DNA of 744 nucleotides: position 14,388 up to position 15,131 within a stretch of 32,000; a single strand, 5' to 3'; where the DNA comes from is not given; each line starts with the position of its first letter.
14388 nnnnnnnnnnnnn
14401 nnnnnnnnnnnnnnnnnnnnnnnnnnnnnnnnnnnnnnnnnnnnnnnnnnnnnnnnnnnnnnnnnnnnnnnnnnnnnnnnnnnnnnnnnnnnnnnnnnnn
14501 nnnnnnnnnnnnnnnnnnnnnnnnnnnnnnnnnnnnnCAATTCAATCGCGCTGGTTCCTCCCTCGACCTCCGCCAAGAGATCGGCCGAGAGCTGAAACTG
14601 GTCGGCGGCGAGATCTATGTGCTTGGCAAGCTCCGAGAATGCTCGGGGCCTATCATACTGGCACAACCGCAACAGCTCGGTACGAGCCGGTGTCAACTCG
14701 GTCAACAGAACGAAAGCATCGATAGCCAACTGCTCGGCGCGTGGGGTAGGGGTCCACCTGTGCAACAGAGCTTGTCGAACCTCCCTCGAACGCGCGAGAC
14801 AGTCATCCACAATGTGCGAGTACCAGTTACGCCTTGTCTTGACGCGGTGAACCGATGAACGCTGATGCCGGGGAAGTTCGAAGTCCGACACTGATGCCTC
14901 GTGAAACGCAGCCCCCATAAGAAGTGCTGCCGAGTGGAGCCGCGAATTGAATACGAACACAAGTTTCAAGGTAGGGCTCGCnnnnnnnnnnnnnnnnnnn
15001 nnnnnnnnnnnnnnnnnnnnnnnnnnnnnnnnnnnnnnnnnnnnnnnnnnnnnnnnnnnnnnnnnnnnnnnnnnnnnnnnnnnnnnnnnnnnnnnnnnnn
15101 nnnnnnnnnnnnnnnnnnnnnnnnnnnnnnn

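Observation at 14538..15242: About 235-aa N-terminal region of the RES partner has no family I can recognise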

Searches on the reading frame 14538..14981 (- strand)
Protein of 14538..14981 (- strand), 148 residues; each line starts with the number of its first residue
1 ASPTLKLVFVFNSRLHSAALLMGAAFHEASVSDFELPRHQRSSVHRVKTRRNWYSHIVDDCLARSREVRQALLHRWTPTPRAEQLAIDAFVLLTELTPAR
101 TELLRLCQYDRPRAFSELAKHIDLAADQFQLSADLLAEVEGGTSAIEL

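Call 25: predict_structure(alignment_id=A2)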
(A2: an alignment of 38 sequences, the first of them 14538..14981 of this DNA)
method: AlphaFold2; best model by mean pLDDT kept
length: 148 residues; sequences in the alignment: 38
mean_pLDDT: 87.0   pTM: 0.80
mean pLDDT of the five models: 87.0, 86.0, 85.8, 85.4, 84.2
residues with pLDDT >= 90: 100; 70-90: 24; 50-70: 14; < 50: 10
segments of 3 or more residues with pLDDT < 50: 40-46
pLDDT, mean of each block of 10 residues (from residue 1): 85 95 95 72 50 83 95 96 98 97 98 98 96 88 54
secondary structure, 60 per line:
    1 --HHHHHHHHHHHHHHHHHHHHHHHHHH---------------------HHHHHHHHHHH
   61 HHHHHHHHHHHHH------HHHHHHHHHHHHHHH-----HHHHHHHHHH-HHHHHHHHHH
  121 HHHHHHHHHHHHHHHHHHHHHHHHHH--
elements in order: H3-28 H50-73 H80-94 H100-109 H111-146

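Call 27: fold_search(model_id=the predicted structure, library=pdb)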
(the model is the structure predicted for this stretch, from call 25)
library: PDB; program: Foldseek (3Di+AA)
matches with E <= 10: 367; with E <= 0.001: 0
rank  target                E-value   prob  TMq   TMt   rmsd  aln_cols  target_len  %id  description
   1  3t6g_B                2.8e-01  0.44  0.30  0.32  17.6       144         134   14  Structure of the complex between NSP3 (SHEP1) and p130Cas (released 2011-11-23)
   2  4z9i_B                2.8e-01  0.15  0.21  0.19  16.1       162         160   14  Asp-TarS from E. coli (released 2016-07-20)
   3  3t6g_D                5.4e-01  0.35  0.32  0.35  17.5       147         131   11  Structure of the complex between NSP3 (SHEP1) and p130Cas (released 2011-11-23)
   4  6egc                  5.7e-01  0.14  0.20  0.20  17.6       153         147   15  Single-chain version of 2L4HC2_23 (PDB 5J0K) (released 2019-05-29)
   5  6jx6_D                6.9e-01  0.18  0.23  0.23  18.4       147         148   10  Tetrameric form of Smac (released 2019-12-04)
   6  4z9i_A                7.3e-01  0.12  0.22  0.21  14.8       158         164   13  Asp-TarS from E. coli (released 2016-07-20)
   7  5w93_A                8.1e-01  0.14  0.22  0.24  18.6       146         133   11  p130Cas complex with paxillin LD1 (released 2017-09-06)
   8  1ggq_B                8.5e-01  0.15  0.25  0.24  16.5       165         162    8  OUTER SURFACE PROTEIN C (OSPC) OF BORRELIA BURGDORFERI STRAIN B31 (released 2001-03-14)
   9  3atp_B                8.5e-01  0.14  0.25  0.24  17.0       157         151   12  Structure of the ligand binding domain of the bacterial serine chemoreceptor Tsr with ligand (released 2011-10-19)
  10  8ii8                  8.5e-01  0.13  0.22  0.17  18.2       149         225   16  X-ray crystal structure of pink-colored protein from Pleurotus salmoneostramineus in complex with natural chromophore (released 2024-08-14)
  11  4z9h_A                9.4e-01  0.11  0.22  0.21  15.1       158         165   13  Asp-Tar from E. coli (released 2016-07-20)
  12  4tx5_B                9.9e-01  0.15  0.23  0.21  18.1       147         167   10  Crystal structure of Smac-DIABLO (in space group P65) (released 2015-07-15)
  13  3atp_A                1.1e+00  0.13  0.26  0.26  17.3       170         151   10  Structure of the ligand binding domain of the bacterial serine chemoreceptor Tsr with ligand (released 2011-10-19)
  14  5xua_H                1.3e+00  0.18  0.28  0.30  15.6       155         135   12  The ligand-free dimer of chemoreceptor MCP2201 ligand binding domain (released 2018-06-27)
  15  5xua_F                1.3e+00  0.18  0.28  0.30  16.0       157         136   11  The ligand-free dimer of chemoreceptor MCP2201 ligand binding domain (released 2018-06-27)
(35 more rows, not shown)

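Call 28: search_protein_representatives(alignment_id=A3)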
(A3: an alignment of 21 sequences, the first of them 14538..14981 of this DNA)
Query: 21 sequences, 147 profile positions. Proteins with E-value up to 0.001 (for the whole library): 93; up to 1e-10: 66; up to 1e-30: 29. The best 93 are listed.
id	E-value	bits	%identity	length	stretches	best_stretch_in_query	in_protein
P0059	2.0e-60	219.4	-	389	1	2-143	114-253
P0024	1.6e-54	200.3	-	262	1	21-146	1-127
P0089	1.2e-53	197.4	-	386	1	2-144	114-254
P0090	7.5e-53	194.8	-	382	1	2-145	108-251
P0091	1.4e-52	194.0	-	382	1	3-145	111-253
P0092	6.8e-50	185.2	-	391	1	2-143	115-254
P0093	1.2e-49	184.5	-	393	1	3-143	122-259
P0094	5.0e-49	182.5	-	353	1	4-143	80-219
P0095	9.8e-48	178.3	-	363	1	2-145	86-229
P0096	4.0e-47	176.3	-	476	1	2-144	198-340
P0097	1.9e-45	170.8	-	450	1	2-143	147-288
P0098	2.6e-42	160.6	-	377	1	3-144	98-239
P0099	5.2e-42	159.7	-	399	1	2-140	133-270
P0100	2.0e-41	157.8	-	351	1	2-143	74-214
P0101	3.0e-41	157.2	-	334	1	4-140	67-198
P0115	1.0e-30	123.0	-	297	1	3-142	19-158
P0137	6.1e-18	81.6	-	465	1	2-140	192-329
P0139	5.1e-17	78.6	-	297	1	3-137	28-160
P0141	2.4e-16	76.4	-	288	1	3-143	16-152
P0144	1.5e-13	67.3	-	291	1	3-136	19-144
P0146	4.1e-12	62.7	-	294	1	3-138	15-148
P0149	2.1e-11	60.4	-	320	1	5-144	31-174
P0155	7.2e-10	55.4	-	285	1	4-143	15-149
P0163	3.0e-07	46.9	-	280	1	7-143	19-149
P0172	2.9e-04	37.2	-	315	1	7-141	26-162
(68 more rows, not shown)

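Call 31: search_protein_families(library=pfam, proteins=[P0141, P0144, P0146, P0149, P0155, P0163, P0172, P0139, P0115, P0137], max_evalue=0.1)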
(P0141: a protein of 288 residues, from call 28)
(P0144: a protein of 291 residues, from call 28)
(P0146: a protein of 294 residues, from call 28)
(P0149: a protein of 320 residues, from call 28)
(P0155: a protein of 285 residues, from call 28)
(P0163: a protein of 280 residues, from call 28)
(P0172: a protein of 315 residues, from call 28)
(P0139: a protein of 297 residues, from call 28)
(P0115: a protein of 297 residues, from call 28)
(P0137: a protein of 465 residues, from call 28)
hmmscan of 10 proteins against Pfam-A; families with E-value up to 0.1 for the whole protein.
P0141 (288 aa): 8 families
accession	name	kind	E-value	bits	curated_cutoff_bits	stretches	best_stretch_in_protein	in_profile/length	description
PF12802.13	MarR_2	-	4.4e-06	27.2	27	1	170-206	14-50/61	MarR family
PF09339.16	HTH_IclR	-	6.1e-05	23.2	22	1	168-190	10-32/52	IclR helix-turn-helix domain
PF12840.13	HTH_20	-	0.00042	20.7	27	1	163-197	7-39/51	Helix-turn-helix domain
PF02954.25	HTH_8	-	0.0034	17.5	22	1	179-198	21-40/42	Bacterial regulatory protein, Fis family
PF18367.6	Rv2175c_C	-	0.0085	16.6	26.4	1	238-281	11-54/56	Rv2175c C-terminal domain of unknown function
PF13412.12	HTH_24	-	0.018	15.1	21.9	0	175-197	16-38/48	Winged helix-turn-helix DNA-binding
PF04545.22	Sigma70_r4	-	0.029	14.3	24.1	0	171-191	15-35/50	Sigma-70, region 4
PF24657.1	DUF7646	-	0.049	14.1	27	1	175-200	29-54/85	Domain of unknown function (DUF7646)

P0144 (291 aa): 9 families
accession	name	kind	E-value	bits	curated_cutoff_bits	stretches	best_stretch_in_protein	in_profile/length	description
PF18367.6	Rv2175c_C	-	3.9e-07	30.5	26.4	1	224-277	1-54/56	Rv2175c C-terminal domain of unknown function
PF08279.18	HTH_11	-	0.0042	17.4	25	1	165-201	8-44/55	HTH domain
PF21531.3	Rv2175c_wHTH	-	0.012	16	27.1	1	163-212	6-55/57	DNA-binding protein Rv2175c, wHTH domain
PF00126.33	HTH_1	-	0.017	15.5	26.6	1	172-194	13-35/60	Bacterial regulatory helix-turn-helix protein, lysR family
PF12802.13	MarR_2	-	0.021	15.4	27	1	164-194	13-42/61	MarR family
PF13338.12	AbiEi_4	-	0.03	14.9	25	1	165-196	6-36/49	Transcriptional regulator, AbiEi antitoxin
PF12840.13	HTH_20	-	0.033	14.6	27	0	168-194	14-40/51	Helix-turn-helix domain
PF09339.16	HTH_IclR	-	0.033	14.4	22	0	165-189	11-35/52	IclR helix-turn-helix domain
PF02954.25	HTH_8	-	0.04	14.1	22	0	175-193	21-39/42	Bacterial regulatory protein, Fis family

P0146 (294 aa): 7 families
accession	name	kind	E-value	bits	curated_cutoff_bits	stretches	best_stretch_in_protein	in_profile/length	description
PF02954.25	HTH_8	-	0.0027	17.8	22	1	185-203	21-39/42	Bacterial regulatory protein, Fis family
PF12802.13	MarR_2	-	0.018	15.7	27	1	176-204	14-42/61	MarR family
PF00126.33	HTH_1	-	0.028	14.8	26.6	0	182-204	13-35/60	Bacterial regulatory helix-turn-helix protein, lysR family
PF12728.13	HTH_17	-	0.038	14.7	27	1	183-214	2-33/51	Helix-turn-helix domain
PF08279.18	HTH_11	-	0.054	13.8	25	0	175-205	8-38/55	HTH domain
PF18367.6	Rv2175c_C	-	0.067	13.7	26.4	0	254-285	21-52/56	Rv2175c C-terminal domain of unknown function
PF13404.12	HTH_AsnC-type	-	0.081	13.2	27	0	181-204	16-39/42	AsnC-type helix-turn-helix domain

P0149 (320 aa): 8 families
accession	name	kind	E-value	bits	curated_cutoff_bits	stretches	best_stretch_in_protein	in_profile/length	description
PF18367.6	Rv2175c_C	-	3.6e-05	24.2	26.4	1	253-305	1-53/56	Rv2175c C-terminal domain of unknown function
PF12802.13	MarR_2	-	0.00019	21.9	27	1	192-227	14-49/61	MarR family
PF13338.12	AbiEi_4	-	0.00025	21.5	25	1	190-222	5-36/49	Transcriptional regulator, AbiEi antitoxin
PF12840.13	HTH_20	-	0.0033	17.8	27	1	191-221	13-41/51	Helix-turn-helix domain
PF02954.25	HTH_8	-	0.0064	16.6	22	1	192-221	14-41/42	Bacterial regulatory protein, Fis family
PF00126.33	HTH_1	-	0.018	15.4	26.6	0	200-221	15-36/60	Bacterial regulatory helix-turn-helix protein, lysR family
PF13404.12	HTH_AsnC-type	-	0.04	14.2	27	0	197-221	16-40/42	AsnC-type helix-turn-helix domain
PF05225.22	HTH_psq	-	0.081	13.1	20.4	0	195-223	14-41/45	helix-turn-helix, Psq domain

P0155 (285 aa): 13 families
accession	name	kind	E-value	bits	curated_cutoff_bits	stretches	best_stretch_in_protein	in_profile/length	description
PF12802.13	MarR_2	-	0.0023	18.5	27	1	167-196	14-43/61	MarR family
PF08279.18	HTH_11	-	0.0056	17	25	1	165-196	7-38/55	HTH domain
PF09339.16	HTH_IclR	-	0.0073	16.5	22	1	165-190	10-35/52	IclR helix-turn-helix domain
PF13384.12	HTH_23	-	0.011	16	24.6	1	161-188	5-32/50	Homeodomain-like domain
PF18367.6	Rv2175c_C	-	0.015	15.8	26.4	1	246-278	22-54/56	Rv2175c C-terminal domain of unknown function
PF13404.12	HTH_AsnC-type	-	0.016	15.5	27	0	166-192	11-36/42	AsnC-type helix-turn-helix domain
PF12840.13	HTH_20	-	0.019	15.3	27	1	167-192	13-37/51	Helix-turn-helix domain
PF13412.12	HTH_24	-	0.021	14.8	21.9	0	166-192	11-36/48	Winged helix-turn-helix DNA-binding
PF01381.28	HTH_3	-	0.06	13.8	23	0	173-189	9-25/55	Helix-turn-helix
PF21531.3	Rv2175c_wHTH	-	0.065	13.7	27.1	0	166-212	8-54/57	DNA-binding protein Rv2175c, wHTH domain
PF03374.19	ANT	-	0.07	13.9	25.3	0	161-214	11-64/108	Phage antirepressor protein KilAC domain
PF02954.25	HTH_8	-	0.081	13.1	22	0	176-191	21-36/42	Bacterial regulatory protein, Fis family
PF12728.13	HTH_17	-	0.093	13.4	27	0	174-197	2-25/51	Helix-turn-helix domain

P0163 (280 aa): 4 families
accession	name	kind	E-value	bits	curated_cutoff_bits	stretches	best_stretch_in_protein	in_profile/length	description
PF18367.6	Rv2175c_C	-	0.00014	22.3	26.4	1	240-273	21-54/56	Rv2175c C-terminal domain of unknown function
PF02954.25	HTH_8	-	0.01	16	22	1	152-188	4-38/42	Bacterial regulatory protein, Fis family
PF04545.22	Sigma70_r4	-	0.058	13.4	24.1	0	97-134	1-37/50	Sigma-70, region 4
PF13338.12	AbiEi_4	-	0.064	13.8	25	0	157-189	2-33/49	Transcriptional regulator, AbiEi antitoxin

P0172 (315 aa): 12 families
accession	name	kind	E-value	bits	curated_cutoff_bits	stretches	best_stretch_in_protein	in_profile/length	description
PF23125.1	Xre-MbcA-ParS_M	-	0.0015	18.6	27.8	1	195-236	5-48/51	Antitoxin Xre/MbcA/ParS-like, middle domain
PF13338.12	AbiEi_4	-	0.0035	17.8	25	1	183-215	5-36/49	Transcriptional regulator, AbiEi antitoxin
PF12840.13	HTH_20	-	0.0037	17.6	27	1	184-213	13-40/51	Helix-turn-helix domain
PF12802.13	MarR_2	-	0.0083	16.7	27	1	185-217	14-46/61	MarR family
PF02954.25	HTH_8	-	0.0098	16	22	1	185-213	14-40/42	Bacterial regulatory protein, Fis family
PF13404.12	HTH_AsnC-type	-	0.01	16.1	27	1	186-213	13-39/42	AsnC-type helix-turn-helix domain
PF21531.3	Rv2175c_wHTH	-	0.016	15.6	27.1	1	183-230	7-54/57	DNA-binding protein Rv2175c, wHTH domain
PF09339.16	HTH_IclR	-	0.024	14.8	22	0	184-214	11-41/52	IclR helix-turn-helix domain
PF13518.12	HTH_28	-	0.045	14.3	25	0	184-212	6-33/52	Helix-turn-helix domain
PF00126.33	HTH_1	-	0.063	13.7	26.6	1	191-213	13-35/60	Bacterial regulatory helix-turn-helix protein, lysR family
PF13556.12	HTH_30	-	0.074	13.3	27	0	192-213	13-34/59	PucR C-terminal helix-turn-helix domain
PF04545.22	Sigma70_r4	-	0.096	12.7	24.1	0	181-214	10-43/50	Sigma-70, region 4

P0139 (297 aa): 7 families
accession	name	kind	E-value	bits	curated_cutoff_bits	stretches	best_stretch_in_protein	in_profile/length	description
PF18367.6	Rv2175c_C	-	7e-07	29.6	26.4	1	237-288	2-52/56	Rv2175c C-terminal domain of unknown function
PF21531.3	Rv2175c_wHTH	-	2.9e-05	24.4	27.1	1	175-223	6-54/57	DNA-binding protein Rv2175c, wHTH domain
PF00126.33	HTH_1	-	0.0039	17.6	26.6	1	178-207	7-36/60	Bacterial regulatory helix-turn-helix protein, lysR family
PF02954.25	HTH_8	-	0.0053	16.9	22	1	187-207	21-41/42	Bacterial regulatory protein, Fis family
PF12802.13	MarR_2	-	0.052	14.1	27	1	177-207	13-43/61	MarR family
PF13404.12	HTH_AsnC-type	-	0.078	13.2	27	0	186-207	19-40/42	AsnC-type helix-turn-helix domain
PF13556.12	HTH_30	-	0.089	13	27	0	186-207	14-35/59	PucR C-terminal helix-turn-helix domain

P0115 (297 aa): 10 families
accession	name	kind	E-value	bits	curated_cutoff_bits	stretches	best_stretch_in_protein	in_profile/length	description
PF12840.13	HTH_20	-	0.0024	18.3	27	1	178-207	13-40/51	Helix-turn-helix domain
PF09339.16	HTH_IclR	-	0.011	15.9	22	1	178-208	11-41/52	IclR helix-turn-helix domain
PF12802.13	MarR_2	-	0.013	16.1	27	1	179-215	14-50/61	MarR family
PF13518.12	HTH_28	-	0.015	15.8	25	0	176-202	4-29/52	Helix-turn-helix domain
PF08281.18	Sigma70_r4_2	-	0.015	15.4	25.7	1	174-207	15-48/54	Sigma-70, region 4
PF02954.25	HTH_8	-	0.022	14.9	22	1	188-206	21-39/42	Bacterial regulatory protein, Fis family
PF18367.6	Rv2175c_C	-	0.024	15.2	26.4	1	257-290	21-54/56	Rv2175c C-terminal domain of unknown function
PF08279.18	HTH_11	-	0.035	14.4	25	0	178-208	8-38/55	HTH domain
PF04545.22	Sigma70_r4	-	0.042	13.8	24.1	0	175-207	10-42/50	Sigma-70, region 4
PF19187.6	HTH_PafC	-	0.058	13.7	32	0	183-213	16-46/115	PafC helix-turn-helix domain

P0137 (465 aa): 5 families
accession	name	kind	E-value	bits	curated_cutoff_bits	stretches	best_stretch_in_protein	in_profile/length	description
PF11638.13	DnaA_N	-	2.5e-16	59.6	24.6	1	80-139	4-64/65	DnaA N-terminal domain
PF18367.6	Rv2175c_C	-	0.00035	21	26.4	1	424-458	20-54/56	Rv2175c C-terminal domain of unknown function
PF02954.25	HTH_8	-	0.0029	17.8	22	1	357-378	20-41/42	Bacterial regulatory protein, Fis family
PF12840.13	HTH_20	-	0.028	14.8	27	1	340-377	5-40/51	Helix-turn-helix domain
PF12728.13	HTH_17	-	0.092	13.5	27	0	358-394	4-40/51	Helix-turn-helix domain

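Call 35: search_protein_families(library=padloc, proteins=[window:14538-14981:-], max_evalue=1)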
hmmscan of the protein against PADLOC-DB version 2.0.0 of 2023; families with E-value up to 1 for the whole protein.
window:14538-14981:- (148 aa): 0 families

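Call 36: search_protein_families(library=phrogs, proteins=[window:14538-14981:-], max_evalue=1)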
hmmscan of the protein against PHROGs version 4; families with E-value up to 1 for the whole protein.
window:14538-14981:- (148 aa): 2 families
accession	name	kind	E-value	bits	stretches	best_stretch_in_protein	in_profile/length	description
phrog_11214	-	unknown function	0.22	12.5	1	88-123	41-76/123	-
phrog_30909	-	unknown function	0.35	12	0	62-100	19-57/66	-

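Call 50: fold_search(model_id=the predicted structure, library=viral)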
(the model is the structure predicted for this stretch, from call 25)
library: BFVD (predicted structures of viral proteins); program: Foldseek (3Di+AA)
matches with E <= 10: 340; with E <= 0.001: 0
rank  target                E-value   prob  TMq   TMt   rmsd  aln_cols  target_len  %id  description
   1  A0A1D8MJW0            9.8e-02  0.80  0.36  0.18  18.0       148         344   14  Putative rep protein [uncultured virus]
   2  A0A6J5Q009            2.7e-01  0.25  0.26  0.21  18.0       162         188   12  Uncharacterized protein [uncultured Caudovirales phage]
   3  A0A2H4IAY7            3.1e-01  0.30  0.27  0.20  17.0       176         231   10  Uncharacterized protein [Erwinia phage vB_EamM_Y3]
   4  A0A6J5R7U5            3.3e-01  0.18  0.23  0.20  15.1       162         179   12  Uncharacterized protein [uncultured Caudovirales phage]
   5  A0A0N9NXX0            4.1e-01  0.44  0.34  0.27  17.7       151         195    9  Uncharacterized protein [Acidianus bottle-shaped virus 2 strain ABV2]
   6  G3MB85                4.1e-01  0.08  0.16  0.07  23.1       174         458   11  Gp15 [Bacillus phage G]
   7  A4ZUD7                4.7e-01  0.51  0.38  0.36  17.2       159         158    8  Uncharacterized protein ORF158 [Acidianus bottle-shaped virus (isolate Italy/Pozzuoli)]
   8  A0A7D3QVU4            4.7e-01  0.51  0.36  0.11  16.6       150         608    9  Uncharacterized protein [Fadolivirus FV1/VV64]
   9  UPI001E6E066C         5.5e-01  0.25  0.28  0.21  17.7       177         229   14  (no name look-up for this kind of identifier)
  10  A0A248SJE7            5.8e-01  0.15  0.24  0.20  21.8       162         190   10  (no name in the UniProt tables at hand)
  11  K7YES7                7.1e-01  0.23  0.28  0.14  16.7       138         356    8  Uncharacterized protein [Megavirus courdo11]
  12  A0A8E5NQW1            7.4e-01  0.20  0.27  0.28  15.8       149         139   15  (no name in the UniProt tables at hand)
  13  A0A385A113            8.7e-01  0.18  0.26  0.28  16.7       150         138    9  (no name in the UniProt tables at hand)
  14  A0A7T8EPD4            9.1e-01  0.18  0.26  0.21  14.8       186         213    9  Uncharacterized protein [Erwinia phage pEa_SNUABM_5]
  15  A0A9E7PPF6            9.6e-01  0.23  0.33  0.12  17.3       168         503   10  Uncharacterized protein [Largemouth bass virus]
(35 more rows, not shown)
